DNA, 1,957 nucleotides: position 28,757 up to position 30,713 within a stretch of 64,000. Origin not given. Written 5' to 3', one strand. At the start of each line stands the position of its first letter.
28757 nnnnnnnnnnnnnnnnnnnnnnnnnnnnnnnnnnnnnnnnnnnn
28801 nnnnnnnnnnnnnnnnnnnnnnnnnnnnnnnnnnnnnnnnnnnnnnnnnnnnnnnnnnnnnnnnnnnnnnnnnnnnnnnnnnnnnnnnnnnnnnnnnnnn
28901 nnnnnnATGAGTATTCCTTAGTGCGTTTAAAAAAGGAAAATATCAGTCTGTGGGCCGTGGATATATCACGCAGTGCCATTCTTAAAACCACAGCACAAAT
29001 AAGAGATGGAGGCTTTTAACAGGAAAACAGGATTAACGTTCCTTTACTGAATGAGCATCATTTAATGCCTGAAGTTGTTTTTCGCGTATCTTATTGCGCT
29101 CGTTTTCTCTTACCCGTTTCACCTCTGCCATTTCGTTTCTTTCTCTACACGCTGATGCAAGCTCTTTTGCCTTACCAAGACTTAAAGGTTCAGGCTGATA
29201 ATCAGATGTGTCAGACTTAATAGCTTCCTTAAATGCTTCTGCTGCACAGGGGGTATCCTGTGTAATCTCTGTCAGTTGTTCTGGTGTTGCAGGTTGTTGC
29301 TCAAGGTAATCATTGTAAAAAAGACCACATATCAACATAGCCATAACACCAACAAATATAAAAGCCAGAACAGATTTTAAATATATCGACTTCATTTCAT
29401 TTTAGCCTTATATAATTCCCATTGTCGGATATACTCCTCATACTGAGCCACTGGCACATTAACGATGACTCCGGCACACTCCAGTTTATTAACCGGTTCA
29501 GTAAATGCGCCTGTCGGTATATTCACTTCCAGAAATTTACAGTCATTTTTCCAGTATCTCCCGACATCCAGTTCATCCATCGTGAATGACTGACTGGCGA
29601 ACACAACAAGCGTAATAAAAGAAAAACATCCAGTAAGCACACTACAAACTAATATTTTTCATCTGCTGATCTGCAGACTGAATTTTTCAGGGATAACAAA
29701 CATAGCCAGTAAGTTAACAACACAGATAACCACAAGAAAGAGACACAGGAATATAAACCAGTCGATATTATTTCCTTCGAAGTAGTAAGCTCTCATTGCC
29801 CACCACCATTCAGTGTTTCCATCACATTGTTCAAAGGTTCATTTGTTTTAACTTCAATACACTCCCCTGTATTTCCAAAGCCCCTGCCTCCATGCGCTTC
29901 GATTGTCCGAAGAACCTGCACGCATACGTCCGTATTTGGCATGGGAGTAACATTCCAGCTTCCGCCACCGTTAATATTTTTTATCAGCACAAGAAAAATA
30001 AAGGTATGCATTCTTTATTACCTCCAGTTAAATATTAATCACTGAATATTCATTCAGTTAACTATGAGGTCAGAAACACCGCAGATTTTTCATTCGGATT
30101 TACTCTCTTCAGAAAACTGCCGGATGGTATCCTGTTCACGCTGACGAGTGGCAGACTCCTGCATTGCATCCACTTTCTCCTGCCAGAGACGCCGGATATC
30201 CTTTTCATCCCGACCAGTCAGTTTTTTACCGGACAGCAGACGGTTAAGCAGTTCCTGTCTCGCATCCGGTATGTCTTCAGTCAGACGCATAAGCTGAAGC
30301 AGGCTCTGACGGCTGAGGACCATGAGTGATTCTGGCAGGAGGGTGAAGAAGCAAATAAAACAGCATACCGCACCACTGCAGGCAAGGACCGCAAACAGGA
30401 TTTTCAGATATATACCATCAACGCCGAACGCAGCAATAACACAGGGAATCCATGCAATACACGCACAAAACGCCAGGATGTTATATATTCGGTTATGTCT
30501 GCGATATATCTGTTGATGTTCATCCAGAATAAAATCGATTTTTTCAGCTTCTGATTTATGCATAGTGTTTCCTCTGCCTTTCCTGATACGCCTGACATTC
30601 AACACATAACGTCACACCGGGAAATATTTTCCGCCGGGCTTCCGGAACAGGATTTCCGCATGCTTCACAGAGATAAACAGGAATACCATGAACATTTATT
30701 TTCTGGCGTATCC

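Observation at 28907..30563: Four small ORFs inserted between traR and traC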

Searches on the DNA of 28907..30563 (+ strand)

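Call 3: search_dna_similar(query=window:28907-30563:+, collection=plasmids, mode=near, max_rows=30)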
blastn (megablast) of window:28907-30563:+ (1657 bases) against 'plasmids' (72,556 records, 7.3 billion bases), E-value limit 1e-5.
Records with a match: 1310; places in all: 1473; records where one place covers at least 80% of the query: 35.
Best place of each record, by identity: >=99% 1; 95-99% 162; 90-95% 1087; 80-90% 51; 60-80% 9.
By first word of the organism name: Escherichia 988; Klebsiella 150; Shigella 92; Salmonella 65; Enterobacter 9; Citrobacter 6.
By predicted mobility (MOB-suite, as given by PLSDB): conjugative 1285; mobilizable 24; non-mobilizable 1.
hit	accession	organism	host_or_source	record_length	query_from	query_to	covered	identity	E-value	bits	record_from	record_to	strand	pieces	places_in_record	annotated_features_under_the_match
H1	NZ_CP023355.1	Escherichia coli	canine,whole organism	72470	1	1657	100%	96.1%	0e+0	2954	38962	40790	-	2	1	hypothetical protein (x5)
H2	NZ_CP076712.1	Escherichia coli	-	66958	1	1657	100%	95.3%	0e+0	2871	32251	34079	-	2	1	hypothetical protein (x5)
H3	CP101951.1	Escherichia coli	Microbe organism,goat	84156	1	1657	100%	95.1%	0e+0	2591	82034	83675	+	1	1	hypothetical protein (x4) | traR: conjugal transfer protein TraR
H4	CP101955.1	Escherichia coli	Microbe organism,goat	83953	1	1657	100%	95.1%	0e+0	2591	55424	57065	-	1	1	hypothetical protein (x4) | traR: conjugal transfer protein TraR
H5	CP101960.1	Escherichia coli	Microbe organism,goat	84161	1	1657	100%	95.1%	0e+0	2591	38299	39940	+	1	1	hypothetical protein (x4) | traR: conjugal transfer protein TraR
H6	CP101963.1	Escherichia coli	Microbe organism,goat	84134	1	1657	100%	95.1%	0e+0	2591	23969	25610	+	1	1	hypothetical protein (x4) | traR: conjugal transfer protein TraR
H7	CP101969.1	Escherichia coli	Microbe organism,goat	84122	1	1657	100%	95.1%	0e+0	2591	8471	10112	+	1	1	hypothetical protein (x4) | traR: conjugal transfer protein TraR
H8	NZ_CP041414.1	Escherichia coli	goat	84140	1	1657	100%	95.0%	0e+0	2588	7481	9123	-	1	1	hypothetical protein (x3) | traR: conjugal transfer protein TraR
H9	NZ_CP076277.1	Escherichia coli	Bubalus bubalis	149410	1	1657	100%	94.9%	0e+0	2580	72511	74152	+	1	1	hypothetical protein (x4) | traR: conjugal transfer protein TraR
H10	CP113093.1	Escherichia coli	-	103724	1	1657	100%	94.9%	0e+0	2837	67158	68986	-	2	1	hypothetical protein (x5)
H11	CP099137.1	Escherichia coli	culture,Pooled soil sample collected ...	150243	1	1657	100%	94.9%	0e+0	2575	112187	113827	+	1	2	hypothetical protein (x4)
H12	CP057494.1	Escherichia coli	culture,Pooled sheep faecal samples ...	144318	1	1657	100%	94.8%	0e+0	2569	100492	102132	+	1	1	hypothetical protein (x3) | traR: conjugal transfer protein TraR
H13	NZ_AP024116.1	Escherichia coli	Homo sapiens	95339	1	1657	100%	93.3%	0e+0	2425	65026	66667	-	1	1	hypothetical protein (x4) | traR: conjugal transfer protein TraR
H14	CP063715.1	Escherichia coli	Veal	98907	1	1657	100%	93.3%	0e+0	2425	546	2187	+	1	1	hypothetical protein (x4) | traR: conjugal transfer protein TraR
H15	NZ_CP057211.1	Escherichia fergusonii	culture,Pooled sheep faecal samples ...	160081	1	1596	96%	94.8%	0e+0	2473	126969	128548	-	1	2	hypothetical protein (x3)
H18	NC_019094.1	Escherichia coli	primate,fecal sample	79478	1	1657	96%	94.2%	0e+0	2437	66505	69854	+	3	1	IS3 family transposase | hypothetical protein (x5)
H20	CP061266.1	Escherichia coli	Sheep,cell culture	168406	3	1657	87%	92.3%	0e+0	2023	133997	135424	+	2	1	hypothetical protein (x3) | traR: conjugal transfer protein TraR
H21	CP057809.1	Escherichia coli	culture,Pooled pig faecal samples ...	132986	3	1657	87%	90.8%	0e+0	2216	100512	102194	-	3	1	hypothetical protein (x4)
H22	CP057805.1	Escherichia coli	culture,Pooled pig faecal samples ...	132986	3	1657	87%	90.8%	0e+0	2216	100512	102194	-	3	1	hypothetical protein (x4)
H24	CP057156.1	Escherichia coli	culture,Pooled cattle faecal samples ...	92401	203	1657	85%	92.6%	0e+0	1996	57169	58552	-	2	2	hypothetical protein | traR: conjugal transfer protein TraR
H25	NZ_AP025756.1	Escherichia sp. KS167_9B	Bos taurus,feces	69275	203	1657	85%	92.6%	0e+0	1996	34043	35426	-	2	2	hypothetical protein | traR: conjugal transfer protein TraR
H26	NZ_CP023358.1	Escherichia coli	canine,whole organism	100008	1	1657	81%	94.6%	0e+0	2321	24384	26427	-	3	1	hypothetical protein (x5)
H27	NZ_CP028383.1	Escherichia coli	Bos taurus,feces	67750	1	1657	87%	88.2%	0e+0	2153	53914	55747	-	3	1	hypothetical protein (x4) | traR: conjugal transfer protein TraR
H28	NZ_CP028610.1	Escherichia coli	cattle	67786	1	1657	87%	88.2%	0e+0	2148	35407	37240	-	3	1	hypothetical protein (x4) | traR: conjugal transfer protein TraR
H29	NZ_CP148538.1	Escherichia coli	Cat,single cell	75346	1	1657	80%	95.8%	0e+0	2120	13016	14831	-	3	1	hypothetical protein (x3) | traR: conjugal transfer protein TraR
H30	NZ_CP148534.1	Escherichia coli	Cat,single cell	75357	1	1657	80%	95.8%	0e+0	2120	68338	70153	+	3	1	hypothetical protein (x3) | traR: conjugal transfer protein TraR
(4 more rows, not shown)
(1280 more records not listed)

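Call 5: get_annotated_region(hit=H1, flank=3000)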
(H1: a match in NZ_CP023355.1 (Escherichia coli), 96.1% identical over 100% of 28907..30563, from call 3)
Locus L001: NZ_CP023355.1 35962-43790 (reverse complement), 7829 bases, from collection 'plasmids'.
description: Escherichia coli strain 746 plasmid p72, complete sequence
organism: Escherichia coli (NCBI taxid 562)
taxonomy: Bacteria; Pseudomonadota; Gammaproteobacteria; Enterobacterales; Enterobacteriaceae; Escherichia; Escherichia coli
host: -; source: canine,whole organism; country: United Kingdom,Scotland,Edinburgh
typing (MOB-suite, as given by PLSDB): conjugative; replicon IncFIA,IncFIC; relaxase MOBF,MOBF; mating-pair formation MPF_F
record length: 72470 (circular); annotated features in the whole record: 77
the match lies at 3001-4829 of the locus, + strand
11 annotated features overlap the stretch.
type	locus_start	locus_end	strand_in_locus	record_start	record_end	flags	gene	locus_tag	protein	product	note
CDS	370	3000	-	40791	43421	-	traC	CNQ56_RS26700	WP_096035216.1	type IV secretion system protein TraC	-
CDS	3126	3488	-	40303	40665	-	-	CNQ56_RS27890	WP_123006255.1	hypothetical protein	-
CDS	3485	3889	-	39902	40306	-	-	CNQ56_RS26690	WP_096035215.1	hypothetical protein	-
CDS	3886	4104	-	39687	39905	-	-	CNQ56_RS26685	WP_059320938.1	hypothetical protein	-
CDS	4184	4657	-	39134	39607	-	-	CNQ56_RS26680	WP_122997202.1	hypothetical protein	-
CDS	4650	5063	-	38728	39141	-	-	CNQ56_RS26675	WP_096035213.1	hypothetical protein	-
CDS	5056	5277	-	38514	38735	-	traR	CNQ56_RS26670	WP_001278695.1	conjugal transfer protein TraR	-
CDS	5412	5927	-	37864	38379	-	traV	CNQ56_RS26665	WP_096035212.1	type IV conjugative transfer system lipoprotein TraV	-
CDS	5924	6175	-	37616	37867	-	trbG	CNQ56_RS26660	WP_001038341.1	conjugal transfer protein TrbG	-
CDS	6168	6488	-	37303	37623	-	-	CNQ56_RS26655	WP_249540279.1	conjugal transfer protein TrbD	-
CDS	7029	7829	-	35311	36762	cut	traB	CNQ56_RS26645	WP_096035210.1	F-type conjugal transfer pilus assembly protein TraB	-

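Call 6: get_annotated_region(hit=H3, flank=3000)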
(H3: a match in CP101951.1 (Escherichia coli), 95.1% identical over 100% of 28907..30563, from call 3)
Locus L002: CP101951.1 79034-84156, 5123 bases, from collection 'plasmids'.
description: Escherichia coli strain STEC1099 plasmid unnamed2, complete sequence
organism: Escherichia coli (NCBI taxid 562)
taxonomy: Bacteria; Pseudomonadota; Gammaproteobacteria; Enterobacterales; Enterobacteriaceae; Escherichia; Escherichia coli
host: -; source: Microbe organism,goat; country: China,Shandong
typing (MOB-suite, as given by PLSDB): conjugative; replicon IncFIC,IncI1; relaxase MOBF; mating-pair formation MPF_F
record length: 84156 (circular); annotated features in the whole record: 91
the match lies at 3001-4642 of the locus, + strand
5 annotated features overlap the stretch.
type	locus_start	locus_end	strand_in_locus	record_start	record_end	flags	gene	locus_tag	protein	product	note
CDS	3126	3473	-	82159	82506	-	-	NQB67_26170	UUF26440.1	hypothetical protein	-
CDS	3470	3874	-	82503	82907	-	-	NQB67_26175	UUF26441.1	hypothetical protein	-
CDS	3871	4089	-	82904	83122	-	-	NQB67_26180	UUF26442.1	hypothetical protein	-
CDS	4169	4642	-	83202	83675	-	-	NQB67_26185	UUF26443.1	hypothetical protein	-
CDS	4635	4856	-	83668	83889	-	traR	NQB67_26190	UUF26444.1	conjugal transfer protein TraR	-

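Call 26: search_dna_similar(query=window:28907-30563:+, collection=plasmids, mode=near, max_rows=60, rows=spread)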
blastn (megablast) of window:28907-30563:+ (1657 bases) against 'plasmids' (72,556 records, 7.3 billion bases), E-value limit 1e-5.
Records with a match: 1310; places in all: 1473; records where one place covers at least 80% of the query: 35.
Best place of each record, by identity: >=99% 1; 95-99% 162; 90-95% 1087; 80-90% 51; 60-80% 9.
By first word of the organism name: Escherichia 988; Klebsiella 150; Shigella 92; Salmonella 65; Enterobacter 9; Citrobacter 6.
By predicted mobility (MOB-suite, as given by PLSDB): conjugative 1285; mobilizable 24; non-mobilizable 1.
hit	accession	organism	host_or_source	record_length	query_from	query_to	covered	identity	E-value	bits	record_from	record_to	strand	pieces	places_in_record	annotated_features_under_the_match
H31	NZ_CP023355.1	Escherichia coli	canine,whole organism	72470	1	1657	100%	96.1%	0e+0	2954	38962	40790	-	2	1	hypothetical protein (x5)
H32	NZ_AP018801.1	Escherichia coli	Bos taurus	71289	1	1426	86%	91.1%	0e+0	1914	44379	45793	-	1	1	hypothetical protein (x4)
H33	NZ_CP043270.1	Escherichia albertii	Crow,genomic DNA,cloacal swab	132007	1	1657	78%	96.1%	0e+0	2103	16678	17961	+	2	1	hypothetical protein (x4)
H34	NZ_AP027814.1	Escherichia coli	-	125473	1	1657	78%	95.7%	0e+0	2075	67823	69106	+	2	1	hypothetical protein (x3) | traR: conjugal transfer protein TraR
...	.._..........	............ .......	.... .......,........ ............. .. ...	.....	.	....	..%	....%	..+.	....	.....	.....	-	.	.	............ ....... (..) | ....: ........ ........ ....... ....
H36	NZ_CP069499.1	Escherichia coli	Homo sapiens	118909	1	1657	78%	94.2%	0e+0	1951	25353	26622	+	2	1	hypothetical protein (x3) | traR: conjugal transfer protein TraR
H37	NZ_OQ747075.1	Escherichia coli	-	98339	1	1657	76%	96.0%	0e+0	2293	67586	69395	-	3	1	hypothetical protein (x4)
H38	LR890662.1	Escherichia coli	Homo sapiens,rectal swab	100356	1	1657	78%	92.9%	0e+0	1859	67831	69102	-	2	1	none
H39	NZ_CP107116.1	Escherichia coli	Urine,human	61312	1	1657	78%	92.7%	0e+0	2074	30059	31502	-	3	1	hypothetical protein (x4)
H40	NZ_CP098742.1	Salmonella enterica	swine,feces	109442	1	1657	78%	92.6%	0e+0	1837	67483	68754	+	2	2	hypothetical protein (x4)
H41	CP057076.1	Escherichia coli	culture,Pooled pig faecal samples ...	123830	1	1657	78%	92.5%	0e+0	1831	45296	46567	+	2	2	hypothetical protein (x4)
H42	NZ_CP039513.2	Salmonella enterica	Homo sapiens,Stools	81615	1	1657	78%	92.3%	0e+0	2035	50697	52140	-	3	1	hypothetical protein (x4)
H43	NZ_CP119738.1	Escherichia coli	bovine,pure culture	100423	1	1657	78%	92.3%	0e+0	2035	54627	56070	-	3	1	hypothetical protein (x4)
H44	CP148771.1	Salmonella enterica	Homo sapiens,single cell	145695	1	1657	78%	92.3%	0e+0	2035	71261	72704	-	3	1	hypothetical protein (x4)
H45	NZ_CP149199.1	Salmonella enterica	Pig,single cell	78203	1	1657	78%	92.2%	0e+0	2030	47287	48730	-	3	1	hypothetical protein (x4)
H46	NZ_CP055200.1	Shigella flexneri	Shatin WWTPs_3 WWTPs effluent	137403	1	1657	78%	92.0%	0e+0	1802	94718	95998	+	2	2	hypothetical protein (x4)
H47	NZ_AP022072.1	Escherichia coli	-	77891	1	1657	78%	91.6%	0e+0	1993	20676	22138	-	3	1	hypothetical protein (x4)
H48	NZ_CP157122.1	Escherichia coli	culture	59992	1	1657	78%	90.7%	0e+0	1702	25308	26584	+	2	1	hypothetical protein (x3) | traR: conjugal transfer protein TraR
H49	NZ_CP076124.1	Escherichia coli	Homo sapiens,urine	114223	1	1657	69%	94.9%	0e+0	1790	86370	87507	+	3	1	hypothetical protein (x2) | traR: conjugal transfer protein TraR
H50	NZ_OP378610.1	Escherichia coli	-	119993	1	1657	69%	94.9%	0e+0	1790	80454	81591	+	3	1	hypothetical protein (x3) | traR: conjugal transfer protein TraR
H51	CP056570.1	Escherichia coli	culture,Wastewater influent sample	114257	1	1657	69%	94.9%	0e+0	1790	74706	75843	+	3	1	hypothetical protein (x2) | traR: conjugal transfer protein TraR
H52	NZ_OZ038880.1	Escherichia coli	-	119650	1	1657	69%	94.9%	0e+0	1790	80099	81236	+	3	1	hypothetical protein (x2) | traR: conjugal transfer protein TraR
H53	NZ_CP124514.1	Escherichia coli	environmental: river near WWTP effluent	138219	1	1657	69%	94.9%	0e+0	1790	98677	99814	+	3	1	hypothetical protein (x2) | traR: conjugal transfer protein TraR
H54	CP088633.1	Escherichia coli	Homo sapiens,blood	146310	1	1657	69%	94.9%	0e+0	1790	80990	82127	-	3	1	hypothetical protein (x2) | traR: conjugal transfer protein TraR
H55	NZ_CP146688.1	Escherichia coli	Homo sapiens,cell culture,Colon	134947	1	1657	69%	94.9%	0e+0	1790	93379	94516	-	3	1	hypothetical protein (x2) | traR: conjugal transfer protein TraR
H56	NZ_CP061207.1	Escherichia coli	Homo sapiens,Clinical Isolate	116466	1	1657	69%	94.3%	0e+0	1751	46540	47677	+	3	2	hypothetical protein (x3)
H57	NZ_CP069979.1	Escherichia coli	Homo sapiens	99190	1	1657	69%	93.8%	0e+0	1949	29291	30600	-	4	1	hypothetical protein (x3)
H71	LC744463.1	Escherichia coli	-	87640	1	1426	64%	91.0%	0e+0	1410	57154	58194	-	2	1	hypothetical protein (x2) | yfiA: hypothetical protein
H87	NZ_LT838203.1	Escherichia coli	Homo sapiens,clinical isolate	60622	1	1657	24%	95.8%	2e-126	643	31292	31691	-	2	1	traR: conjugal transfer protein TraR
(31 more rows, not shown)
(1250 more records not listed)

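Call 27: get_annotated_region(hit=H71, flank=1500)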
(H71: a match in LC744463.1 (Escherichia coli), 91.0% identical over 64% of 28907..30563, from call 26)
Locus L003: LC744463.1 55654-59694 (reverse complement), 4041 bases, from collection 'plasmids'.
description: Escherichia coli MyNCGM296 plasmid pMyNCGM296 DNA, complete sequence
organism: Escherichia coli (NCBI taxid 562)
taxonomy: Bacteria; Pseudomonadota; Gammaproteobacteria; Enterobacterales; Enterobacteriaceae; Escherichia; Escherichia coli
host: -; source: -; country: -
typing (MOB-suite, as given by PLSDB): conjugative; replicon IncFIA,IncFIC; relaxase MOBF; mating-pair formation MPF_F
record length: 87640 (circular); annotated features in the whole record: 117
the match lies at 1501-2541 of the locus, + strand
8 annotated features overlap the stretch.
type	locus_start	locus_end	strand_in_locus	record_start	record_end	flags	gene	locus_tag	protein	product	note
CDS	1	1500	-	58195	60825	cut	traC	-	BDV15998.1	type IV secretion system protein TraC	-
CDS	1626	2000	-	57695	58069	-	-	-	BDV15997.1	hypothetical protein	-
CDS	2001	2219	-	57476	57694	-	-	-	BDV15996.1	hypothetical protein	-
CDS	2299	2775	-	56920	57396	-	yfiA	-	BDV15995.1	hypothetical protein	-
CDS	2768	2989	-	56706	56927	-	traR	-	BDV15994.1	conjugal transfer protein TraR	-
CDS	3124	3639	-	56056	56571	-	traV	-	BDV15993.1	conjugal transfer protein TraV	-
CDS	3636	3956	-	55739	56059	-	-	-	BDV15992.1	conjugal transfer protein TrbD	-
CDS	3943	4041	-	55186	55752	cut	traP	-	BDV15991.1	conjugal transfer protein TraP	-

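Call 28: get_annotated_region(hit=H34, flank=1500)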
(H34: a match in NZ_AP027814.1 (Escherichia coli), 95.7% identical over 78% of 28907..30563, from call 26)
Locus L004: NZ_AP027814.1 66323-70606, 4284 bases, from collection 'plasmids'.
description: Escherichia coli strain 2017.13.01CC plasmid p2017.13.01CC_1, complete sequence
organism: Escherichia coli (NCBI taxid 562)
taxonomy: Bacteria; Pseudomonadota; Gammaproteobacteria; Enterobacterales; Enterobacteriaceae; Escherichia; Escherichia coli
host: -; source: -; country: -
typing (MOB-suite, as given by PLSDB): conjugative; replicon IncFIA,IncFIB,IncFII; relaxase MOBF; mating-pair formation MPF_F
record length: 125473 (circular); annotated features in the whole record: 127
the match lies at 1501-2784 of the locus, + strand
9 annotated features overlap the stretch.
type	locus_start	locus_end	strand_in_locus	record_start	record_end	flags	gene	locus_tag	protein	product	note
CDS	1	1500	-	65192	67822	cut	traC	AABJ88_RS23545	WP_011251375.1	type IV secretion system protein TraC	-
CDS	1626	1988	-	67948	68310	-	-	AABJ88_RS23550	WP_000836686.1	hypothetical protein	-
CDS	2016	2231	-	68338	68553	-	-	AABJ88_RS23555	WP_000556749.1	hypothetical protein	-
CDS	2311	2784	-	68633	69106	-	-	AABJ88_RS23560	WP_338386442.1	hypothetical protein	-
CDS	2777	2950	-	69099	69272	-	traR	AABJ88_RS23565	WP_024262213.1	conjugal transfer protein TraR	-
CDS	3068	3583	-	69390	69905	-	traV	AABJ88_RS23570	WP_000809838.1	type IV conjugative transfer system lipoprotein TraV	-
CDS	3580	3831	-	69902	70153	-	trbG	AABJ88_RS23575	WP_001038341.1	conjugal transfer protein TrbG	-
CDS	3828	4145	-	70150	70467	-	-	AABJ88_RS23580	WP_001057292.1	conjugal transfer protein TrbD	-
CDS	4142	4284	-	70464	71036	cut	traP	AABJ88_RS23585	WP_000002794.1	conjugal transfer pilus-stabilizing protein TraP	-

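Call 29: get_annotated_region(hit=H49, flank=1500)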
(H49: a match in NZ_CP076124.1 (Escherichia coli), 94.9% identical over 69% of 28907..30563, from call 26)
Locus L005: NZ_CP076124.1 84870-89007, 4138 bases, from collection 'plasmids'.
description: Escherichia coli strain F11 plasmid pF11A, complete sequence
organism: Escherichia coli (NCBI taxid 562)
taxonomy: Bacteria; Pseudomonadota; Gammaproteobacteria; Enterobacterales; Enterobacteriaceae; Escherichia; Escherichia coli
host: -; source: Homo sapiens,urine; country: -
typing (MOB-suite, as given by PLSDB): conjugative; replicon IncFIA,IncFIB,IncFIC,rep_cluster_2131; relaxase MOBF,MOBP; mating-pair formation MPF_F
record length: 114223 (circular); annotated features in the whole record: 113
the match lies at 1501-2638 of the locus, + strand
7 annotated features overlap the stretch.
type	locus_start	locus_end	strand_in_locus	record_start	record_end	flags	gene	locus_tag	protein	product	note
CDS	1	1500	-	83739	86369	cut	traC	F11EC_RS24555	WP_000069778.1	type IV secretion system protein TraC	-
CDS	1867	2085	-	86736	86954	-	-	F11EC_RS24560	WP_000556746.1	hypothetical protein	-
CDS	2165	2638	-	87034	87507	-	-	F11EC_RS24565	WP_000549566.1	hypothetical protein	-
CDS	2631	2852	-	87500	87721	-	traR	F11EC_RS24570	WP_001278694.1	conjugal transfer protein TraR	-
CDS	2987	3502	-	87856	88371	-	traV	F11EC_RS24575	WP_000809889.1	type IV conjugative transfer system lipoprotein TraV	-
CDS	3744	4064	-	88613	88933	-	-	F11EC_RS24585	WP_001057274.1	conjugal transfer protein TrbD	-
CDS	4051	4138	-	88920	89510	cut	traP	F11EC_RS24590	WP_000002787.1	conjugal transfer pilus-stabilizing protein TraP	-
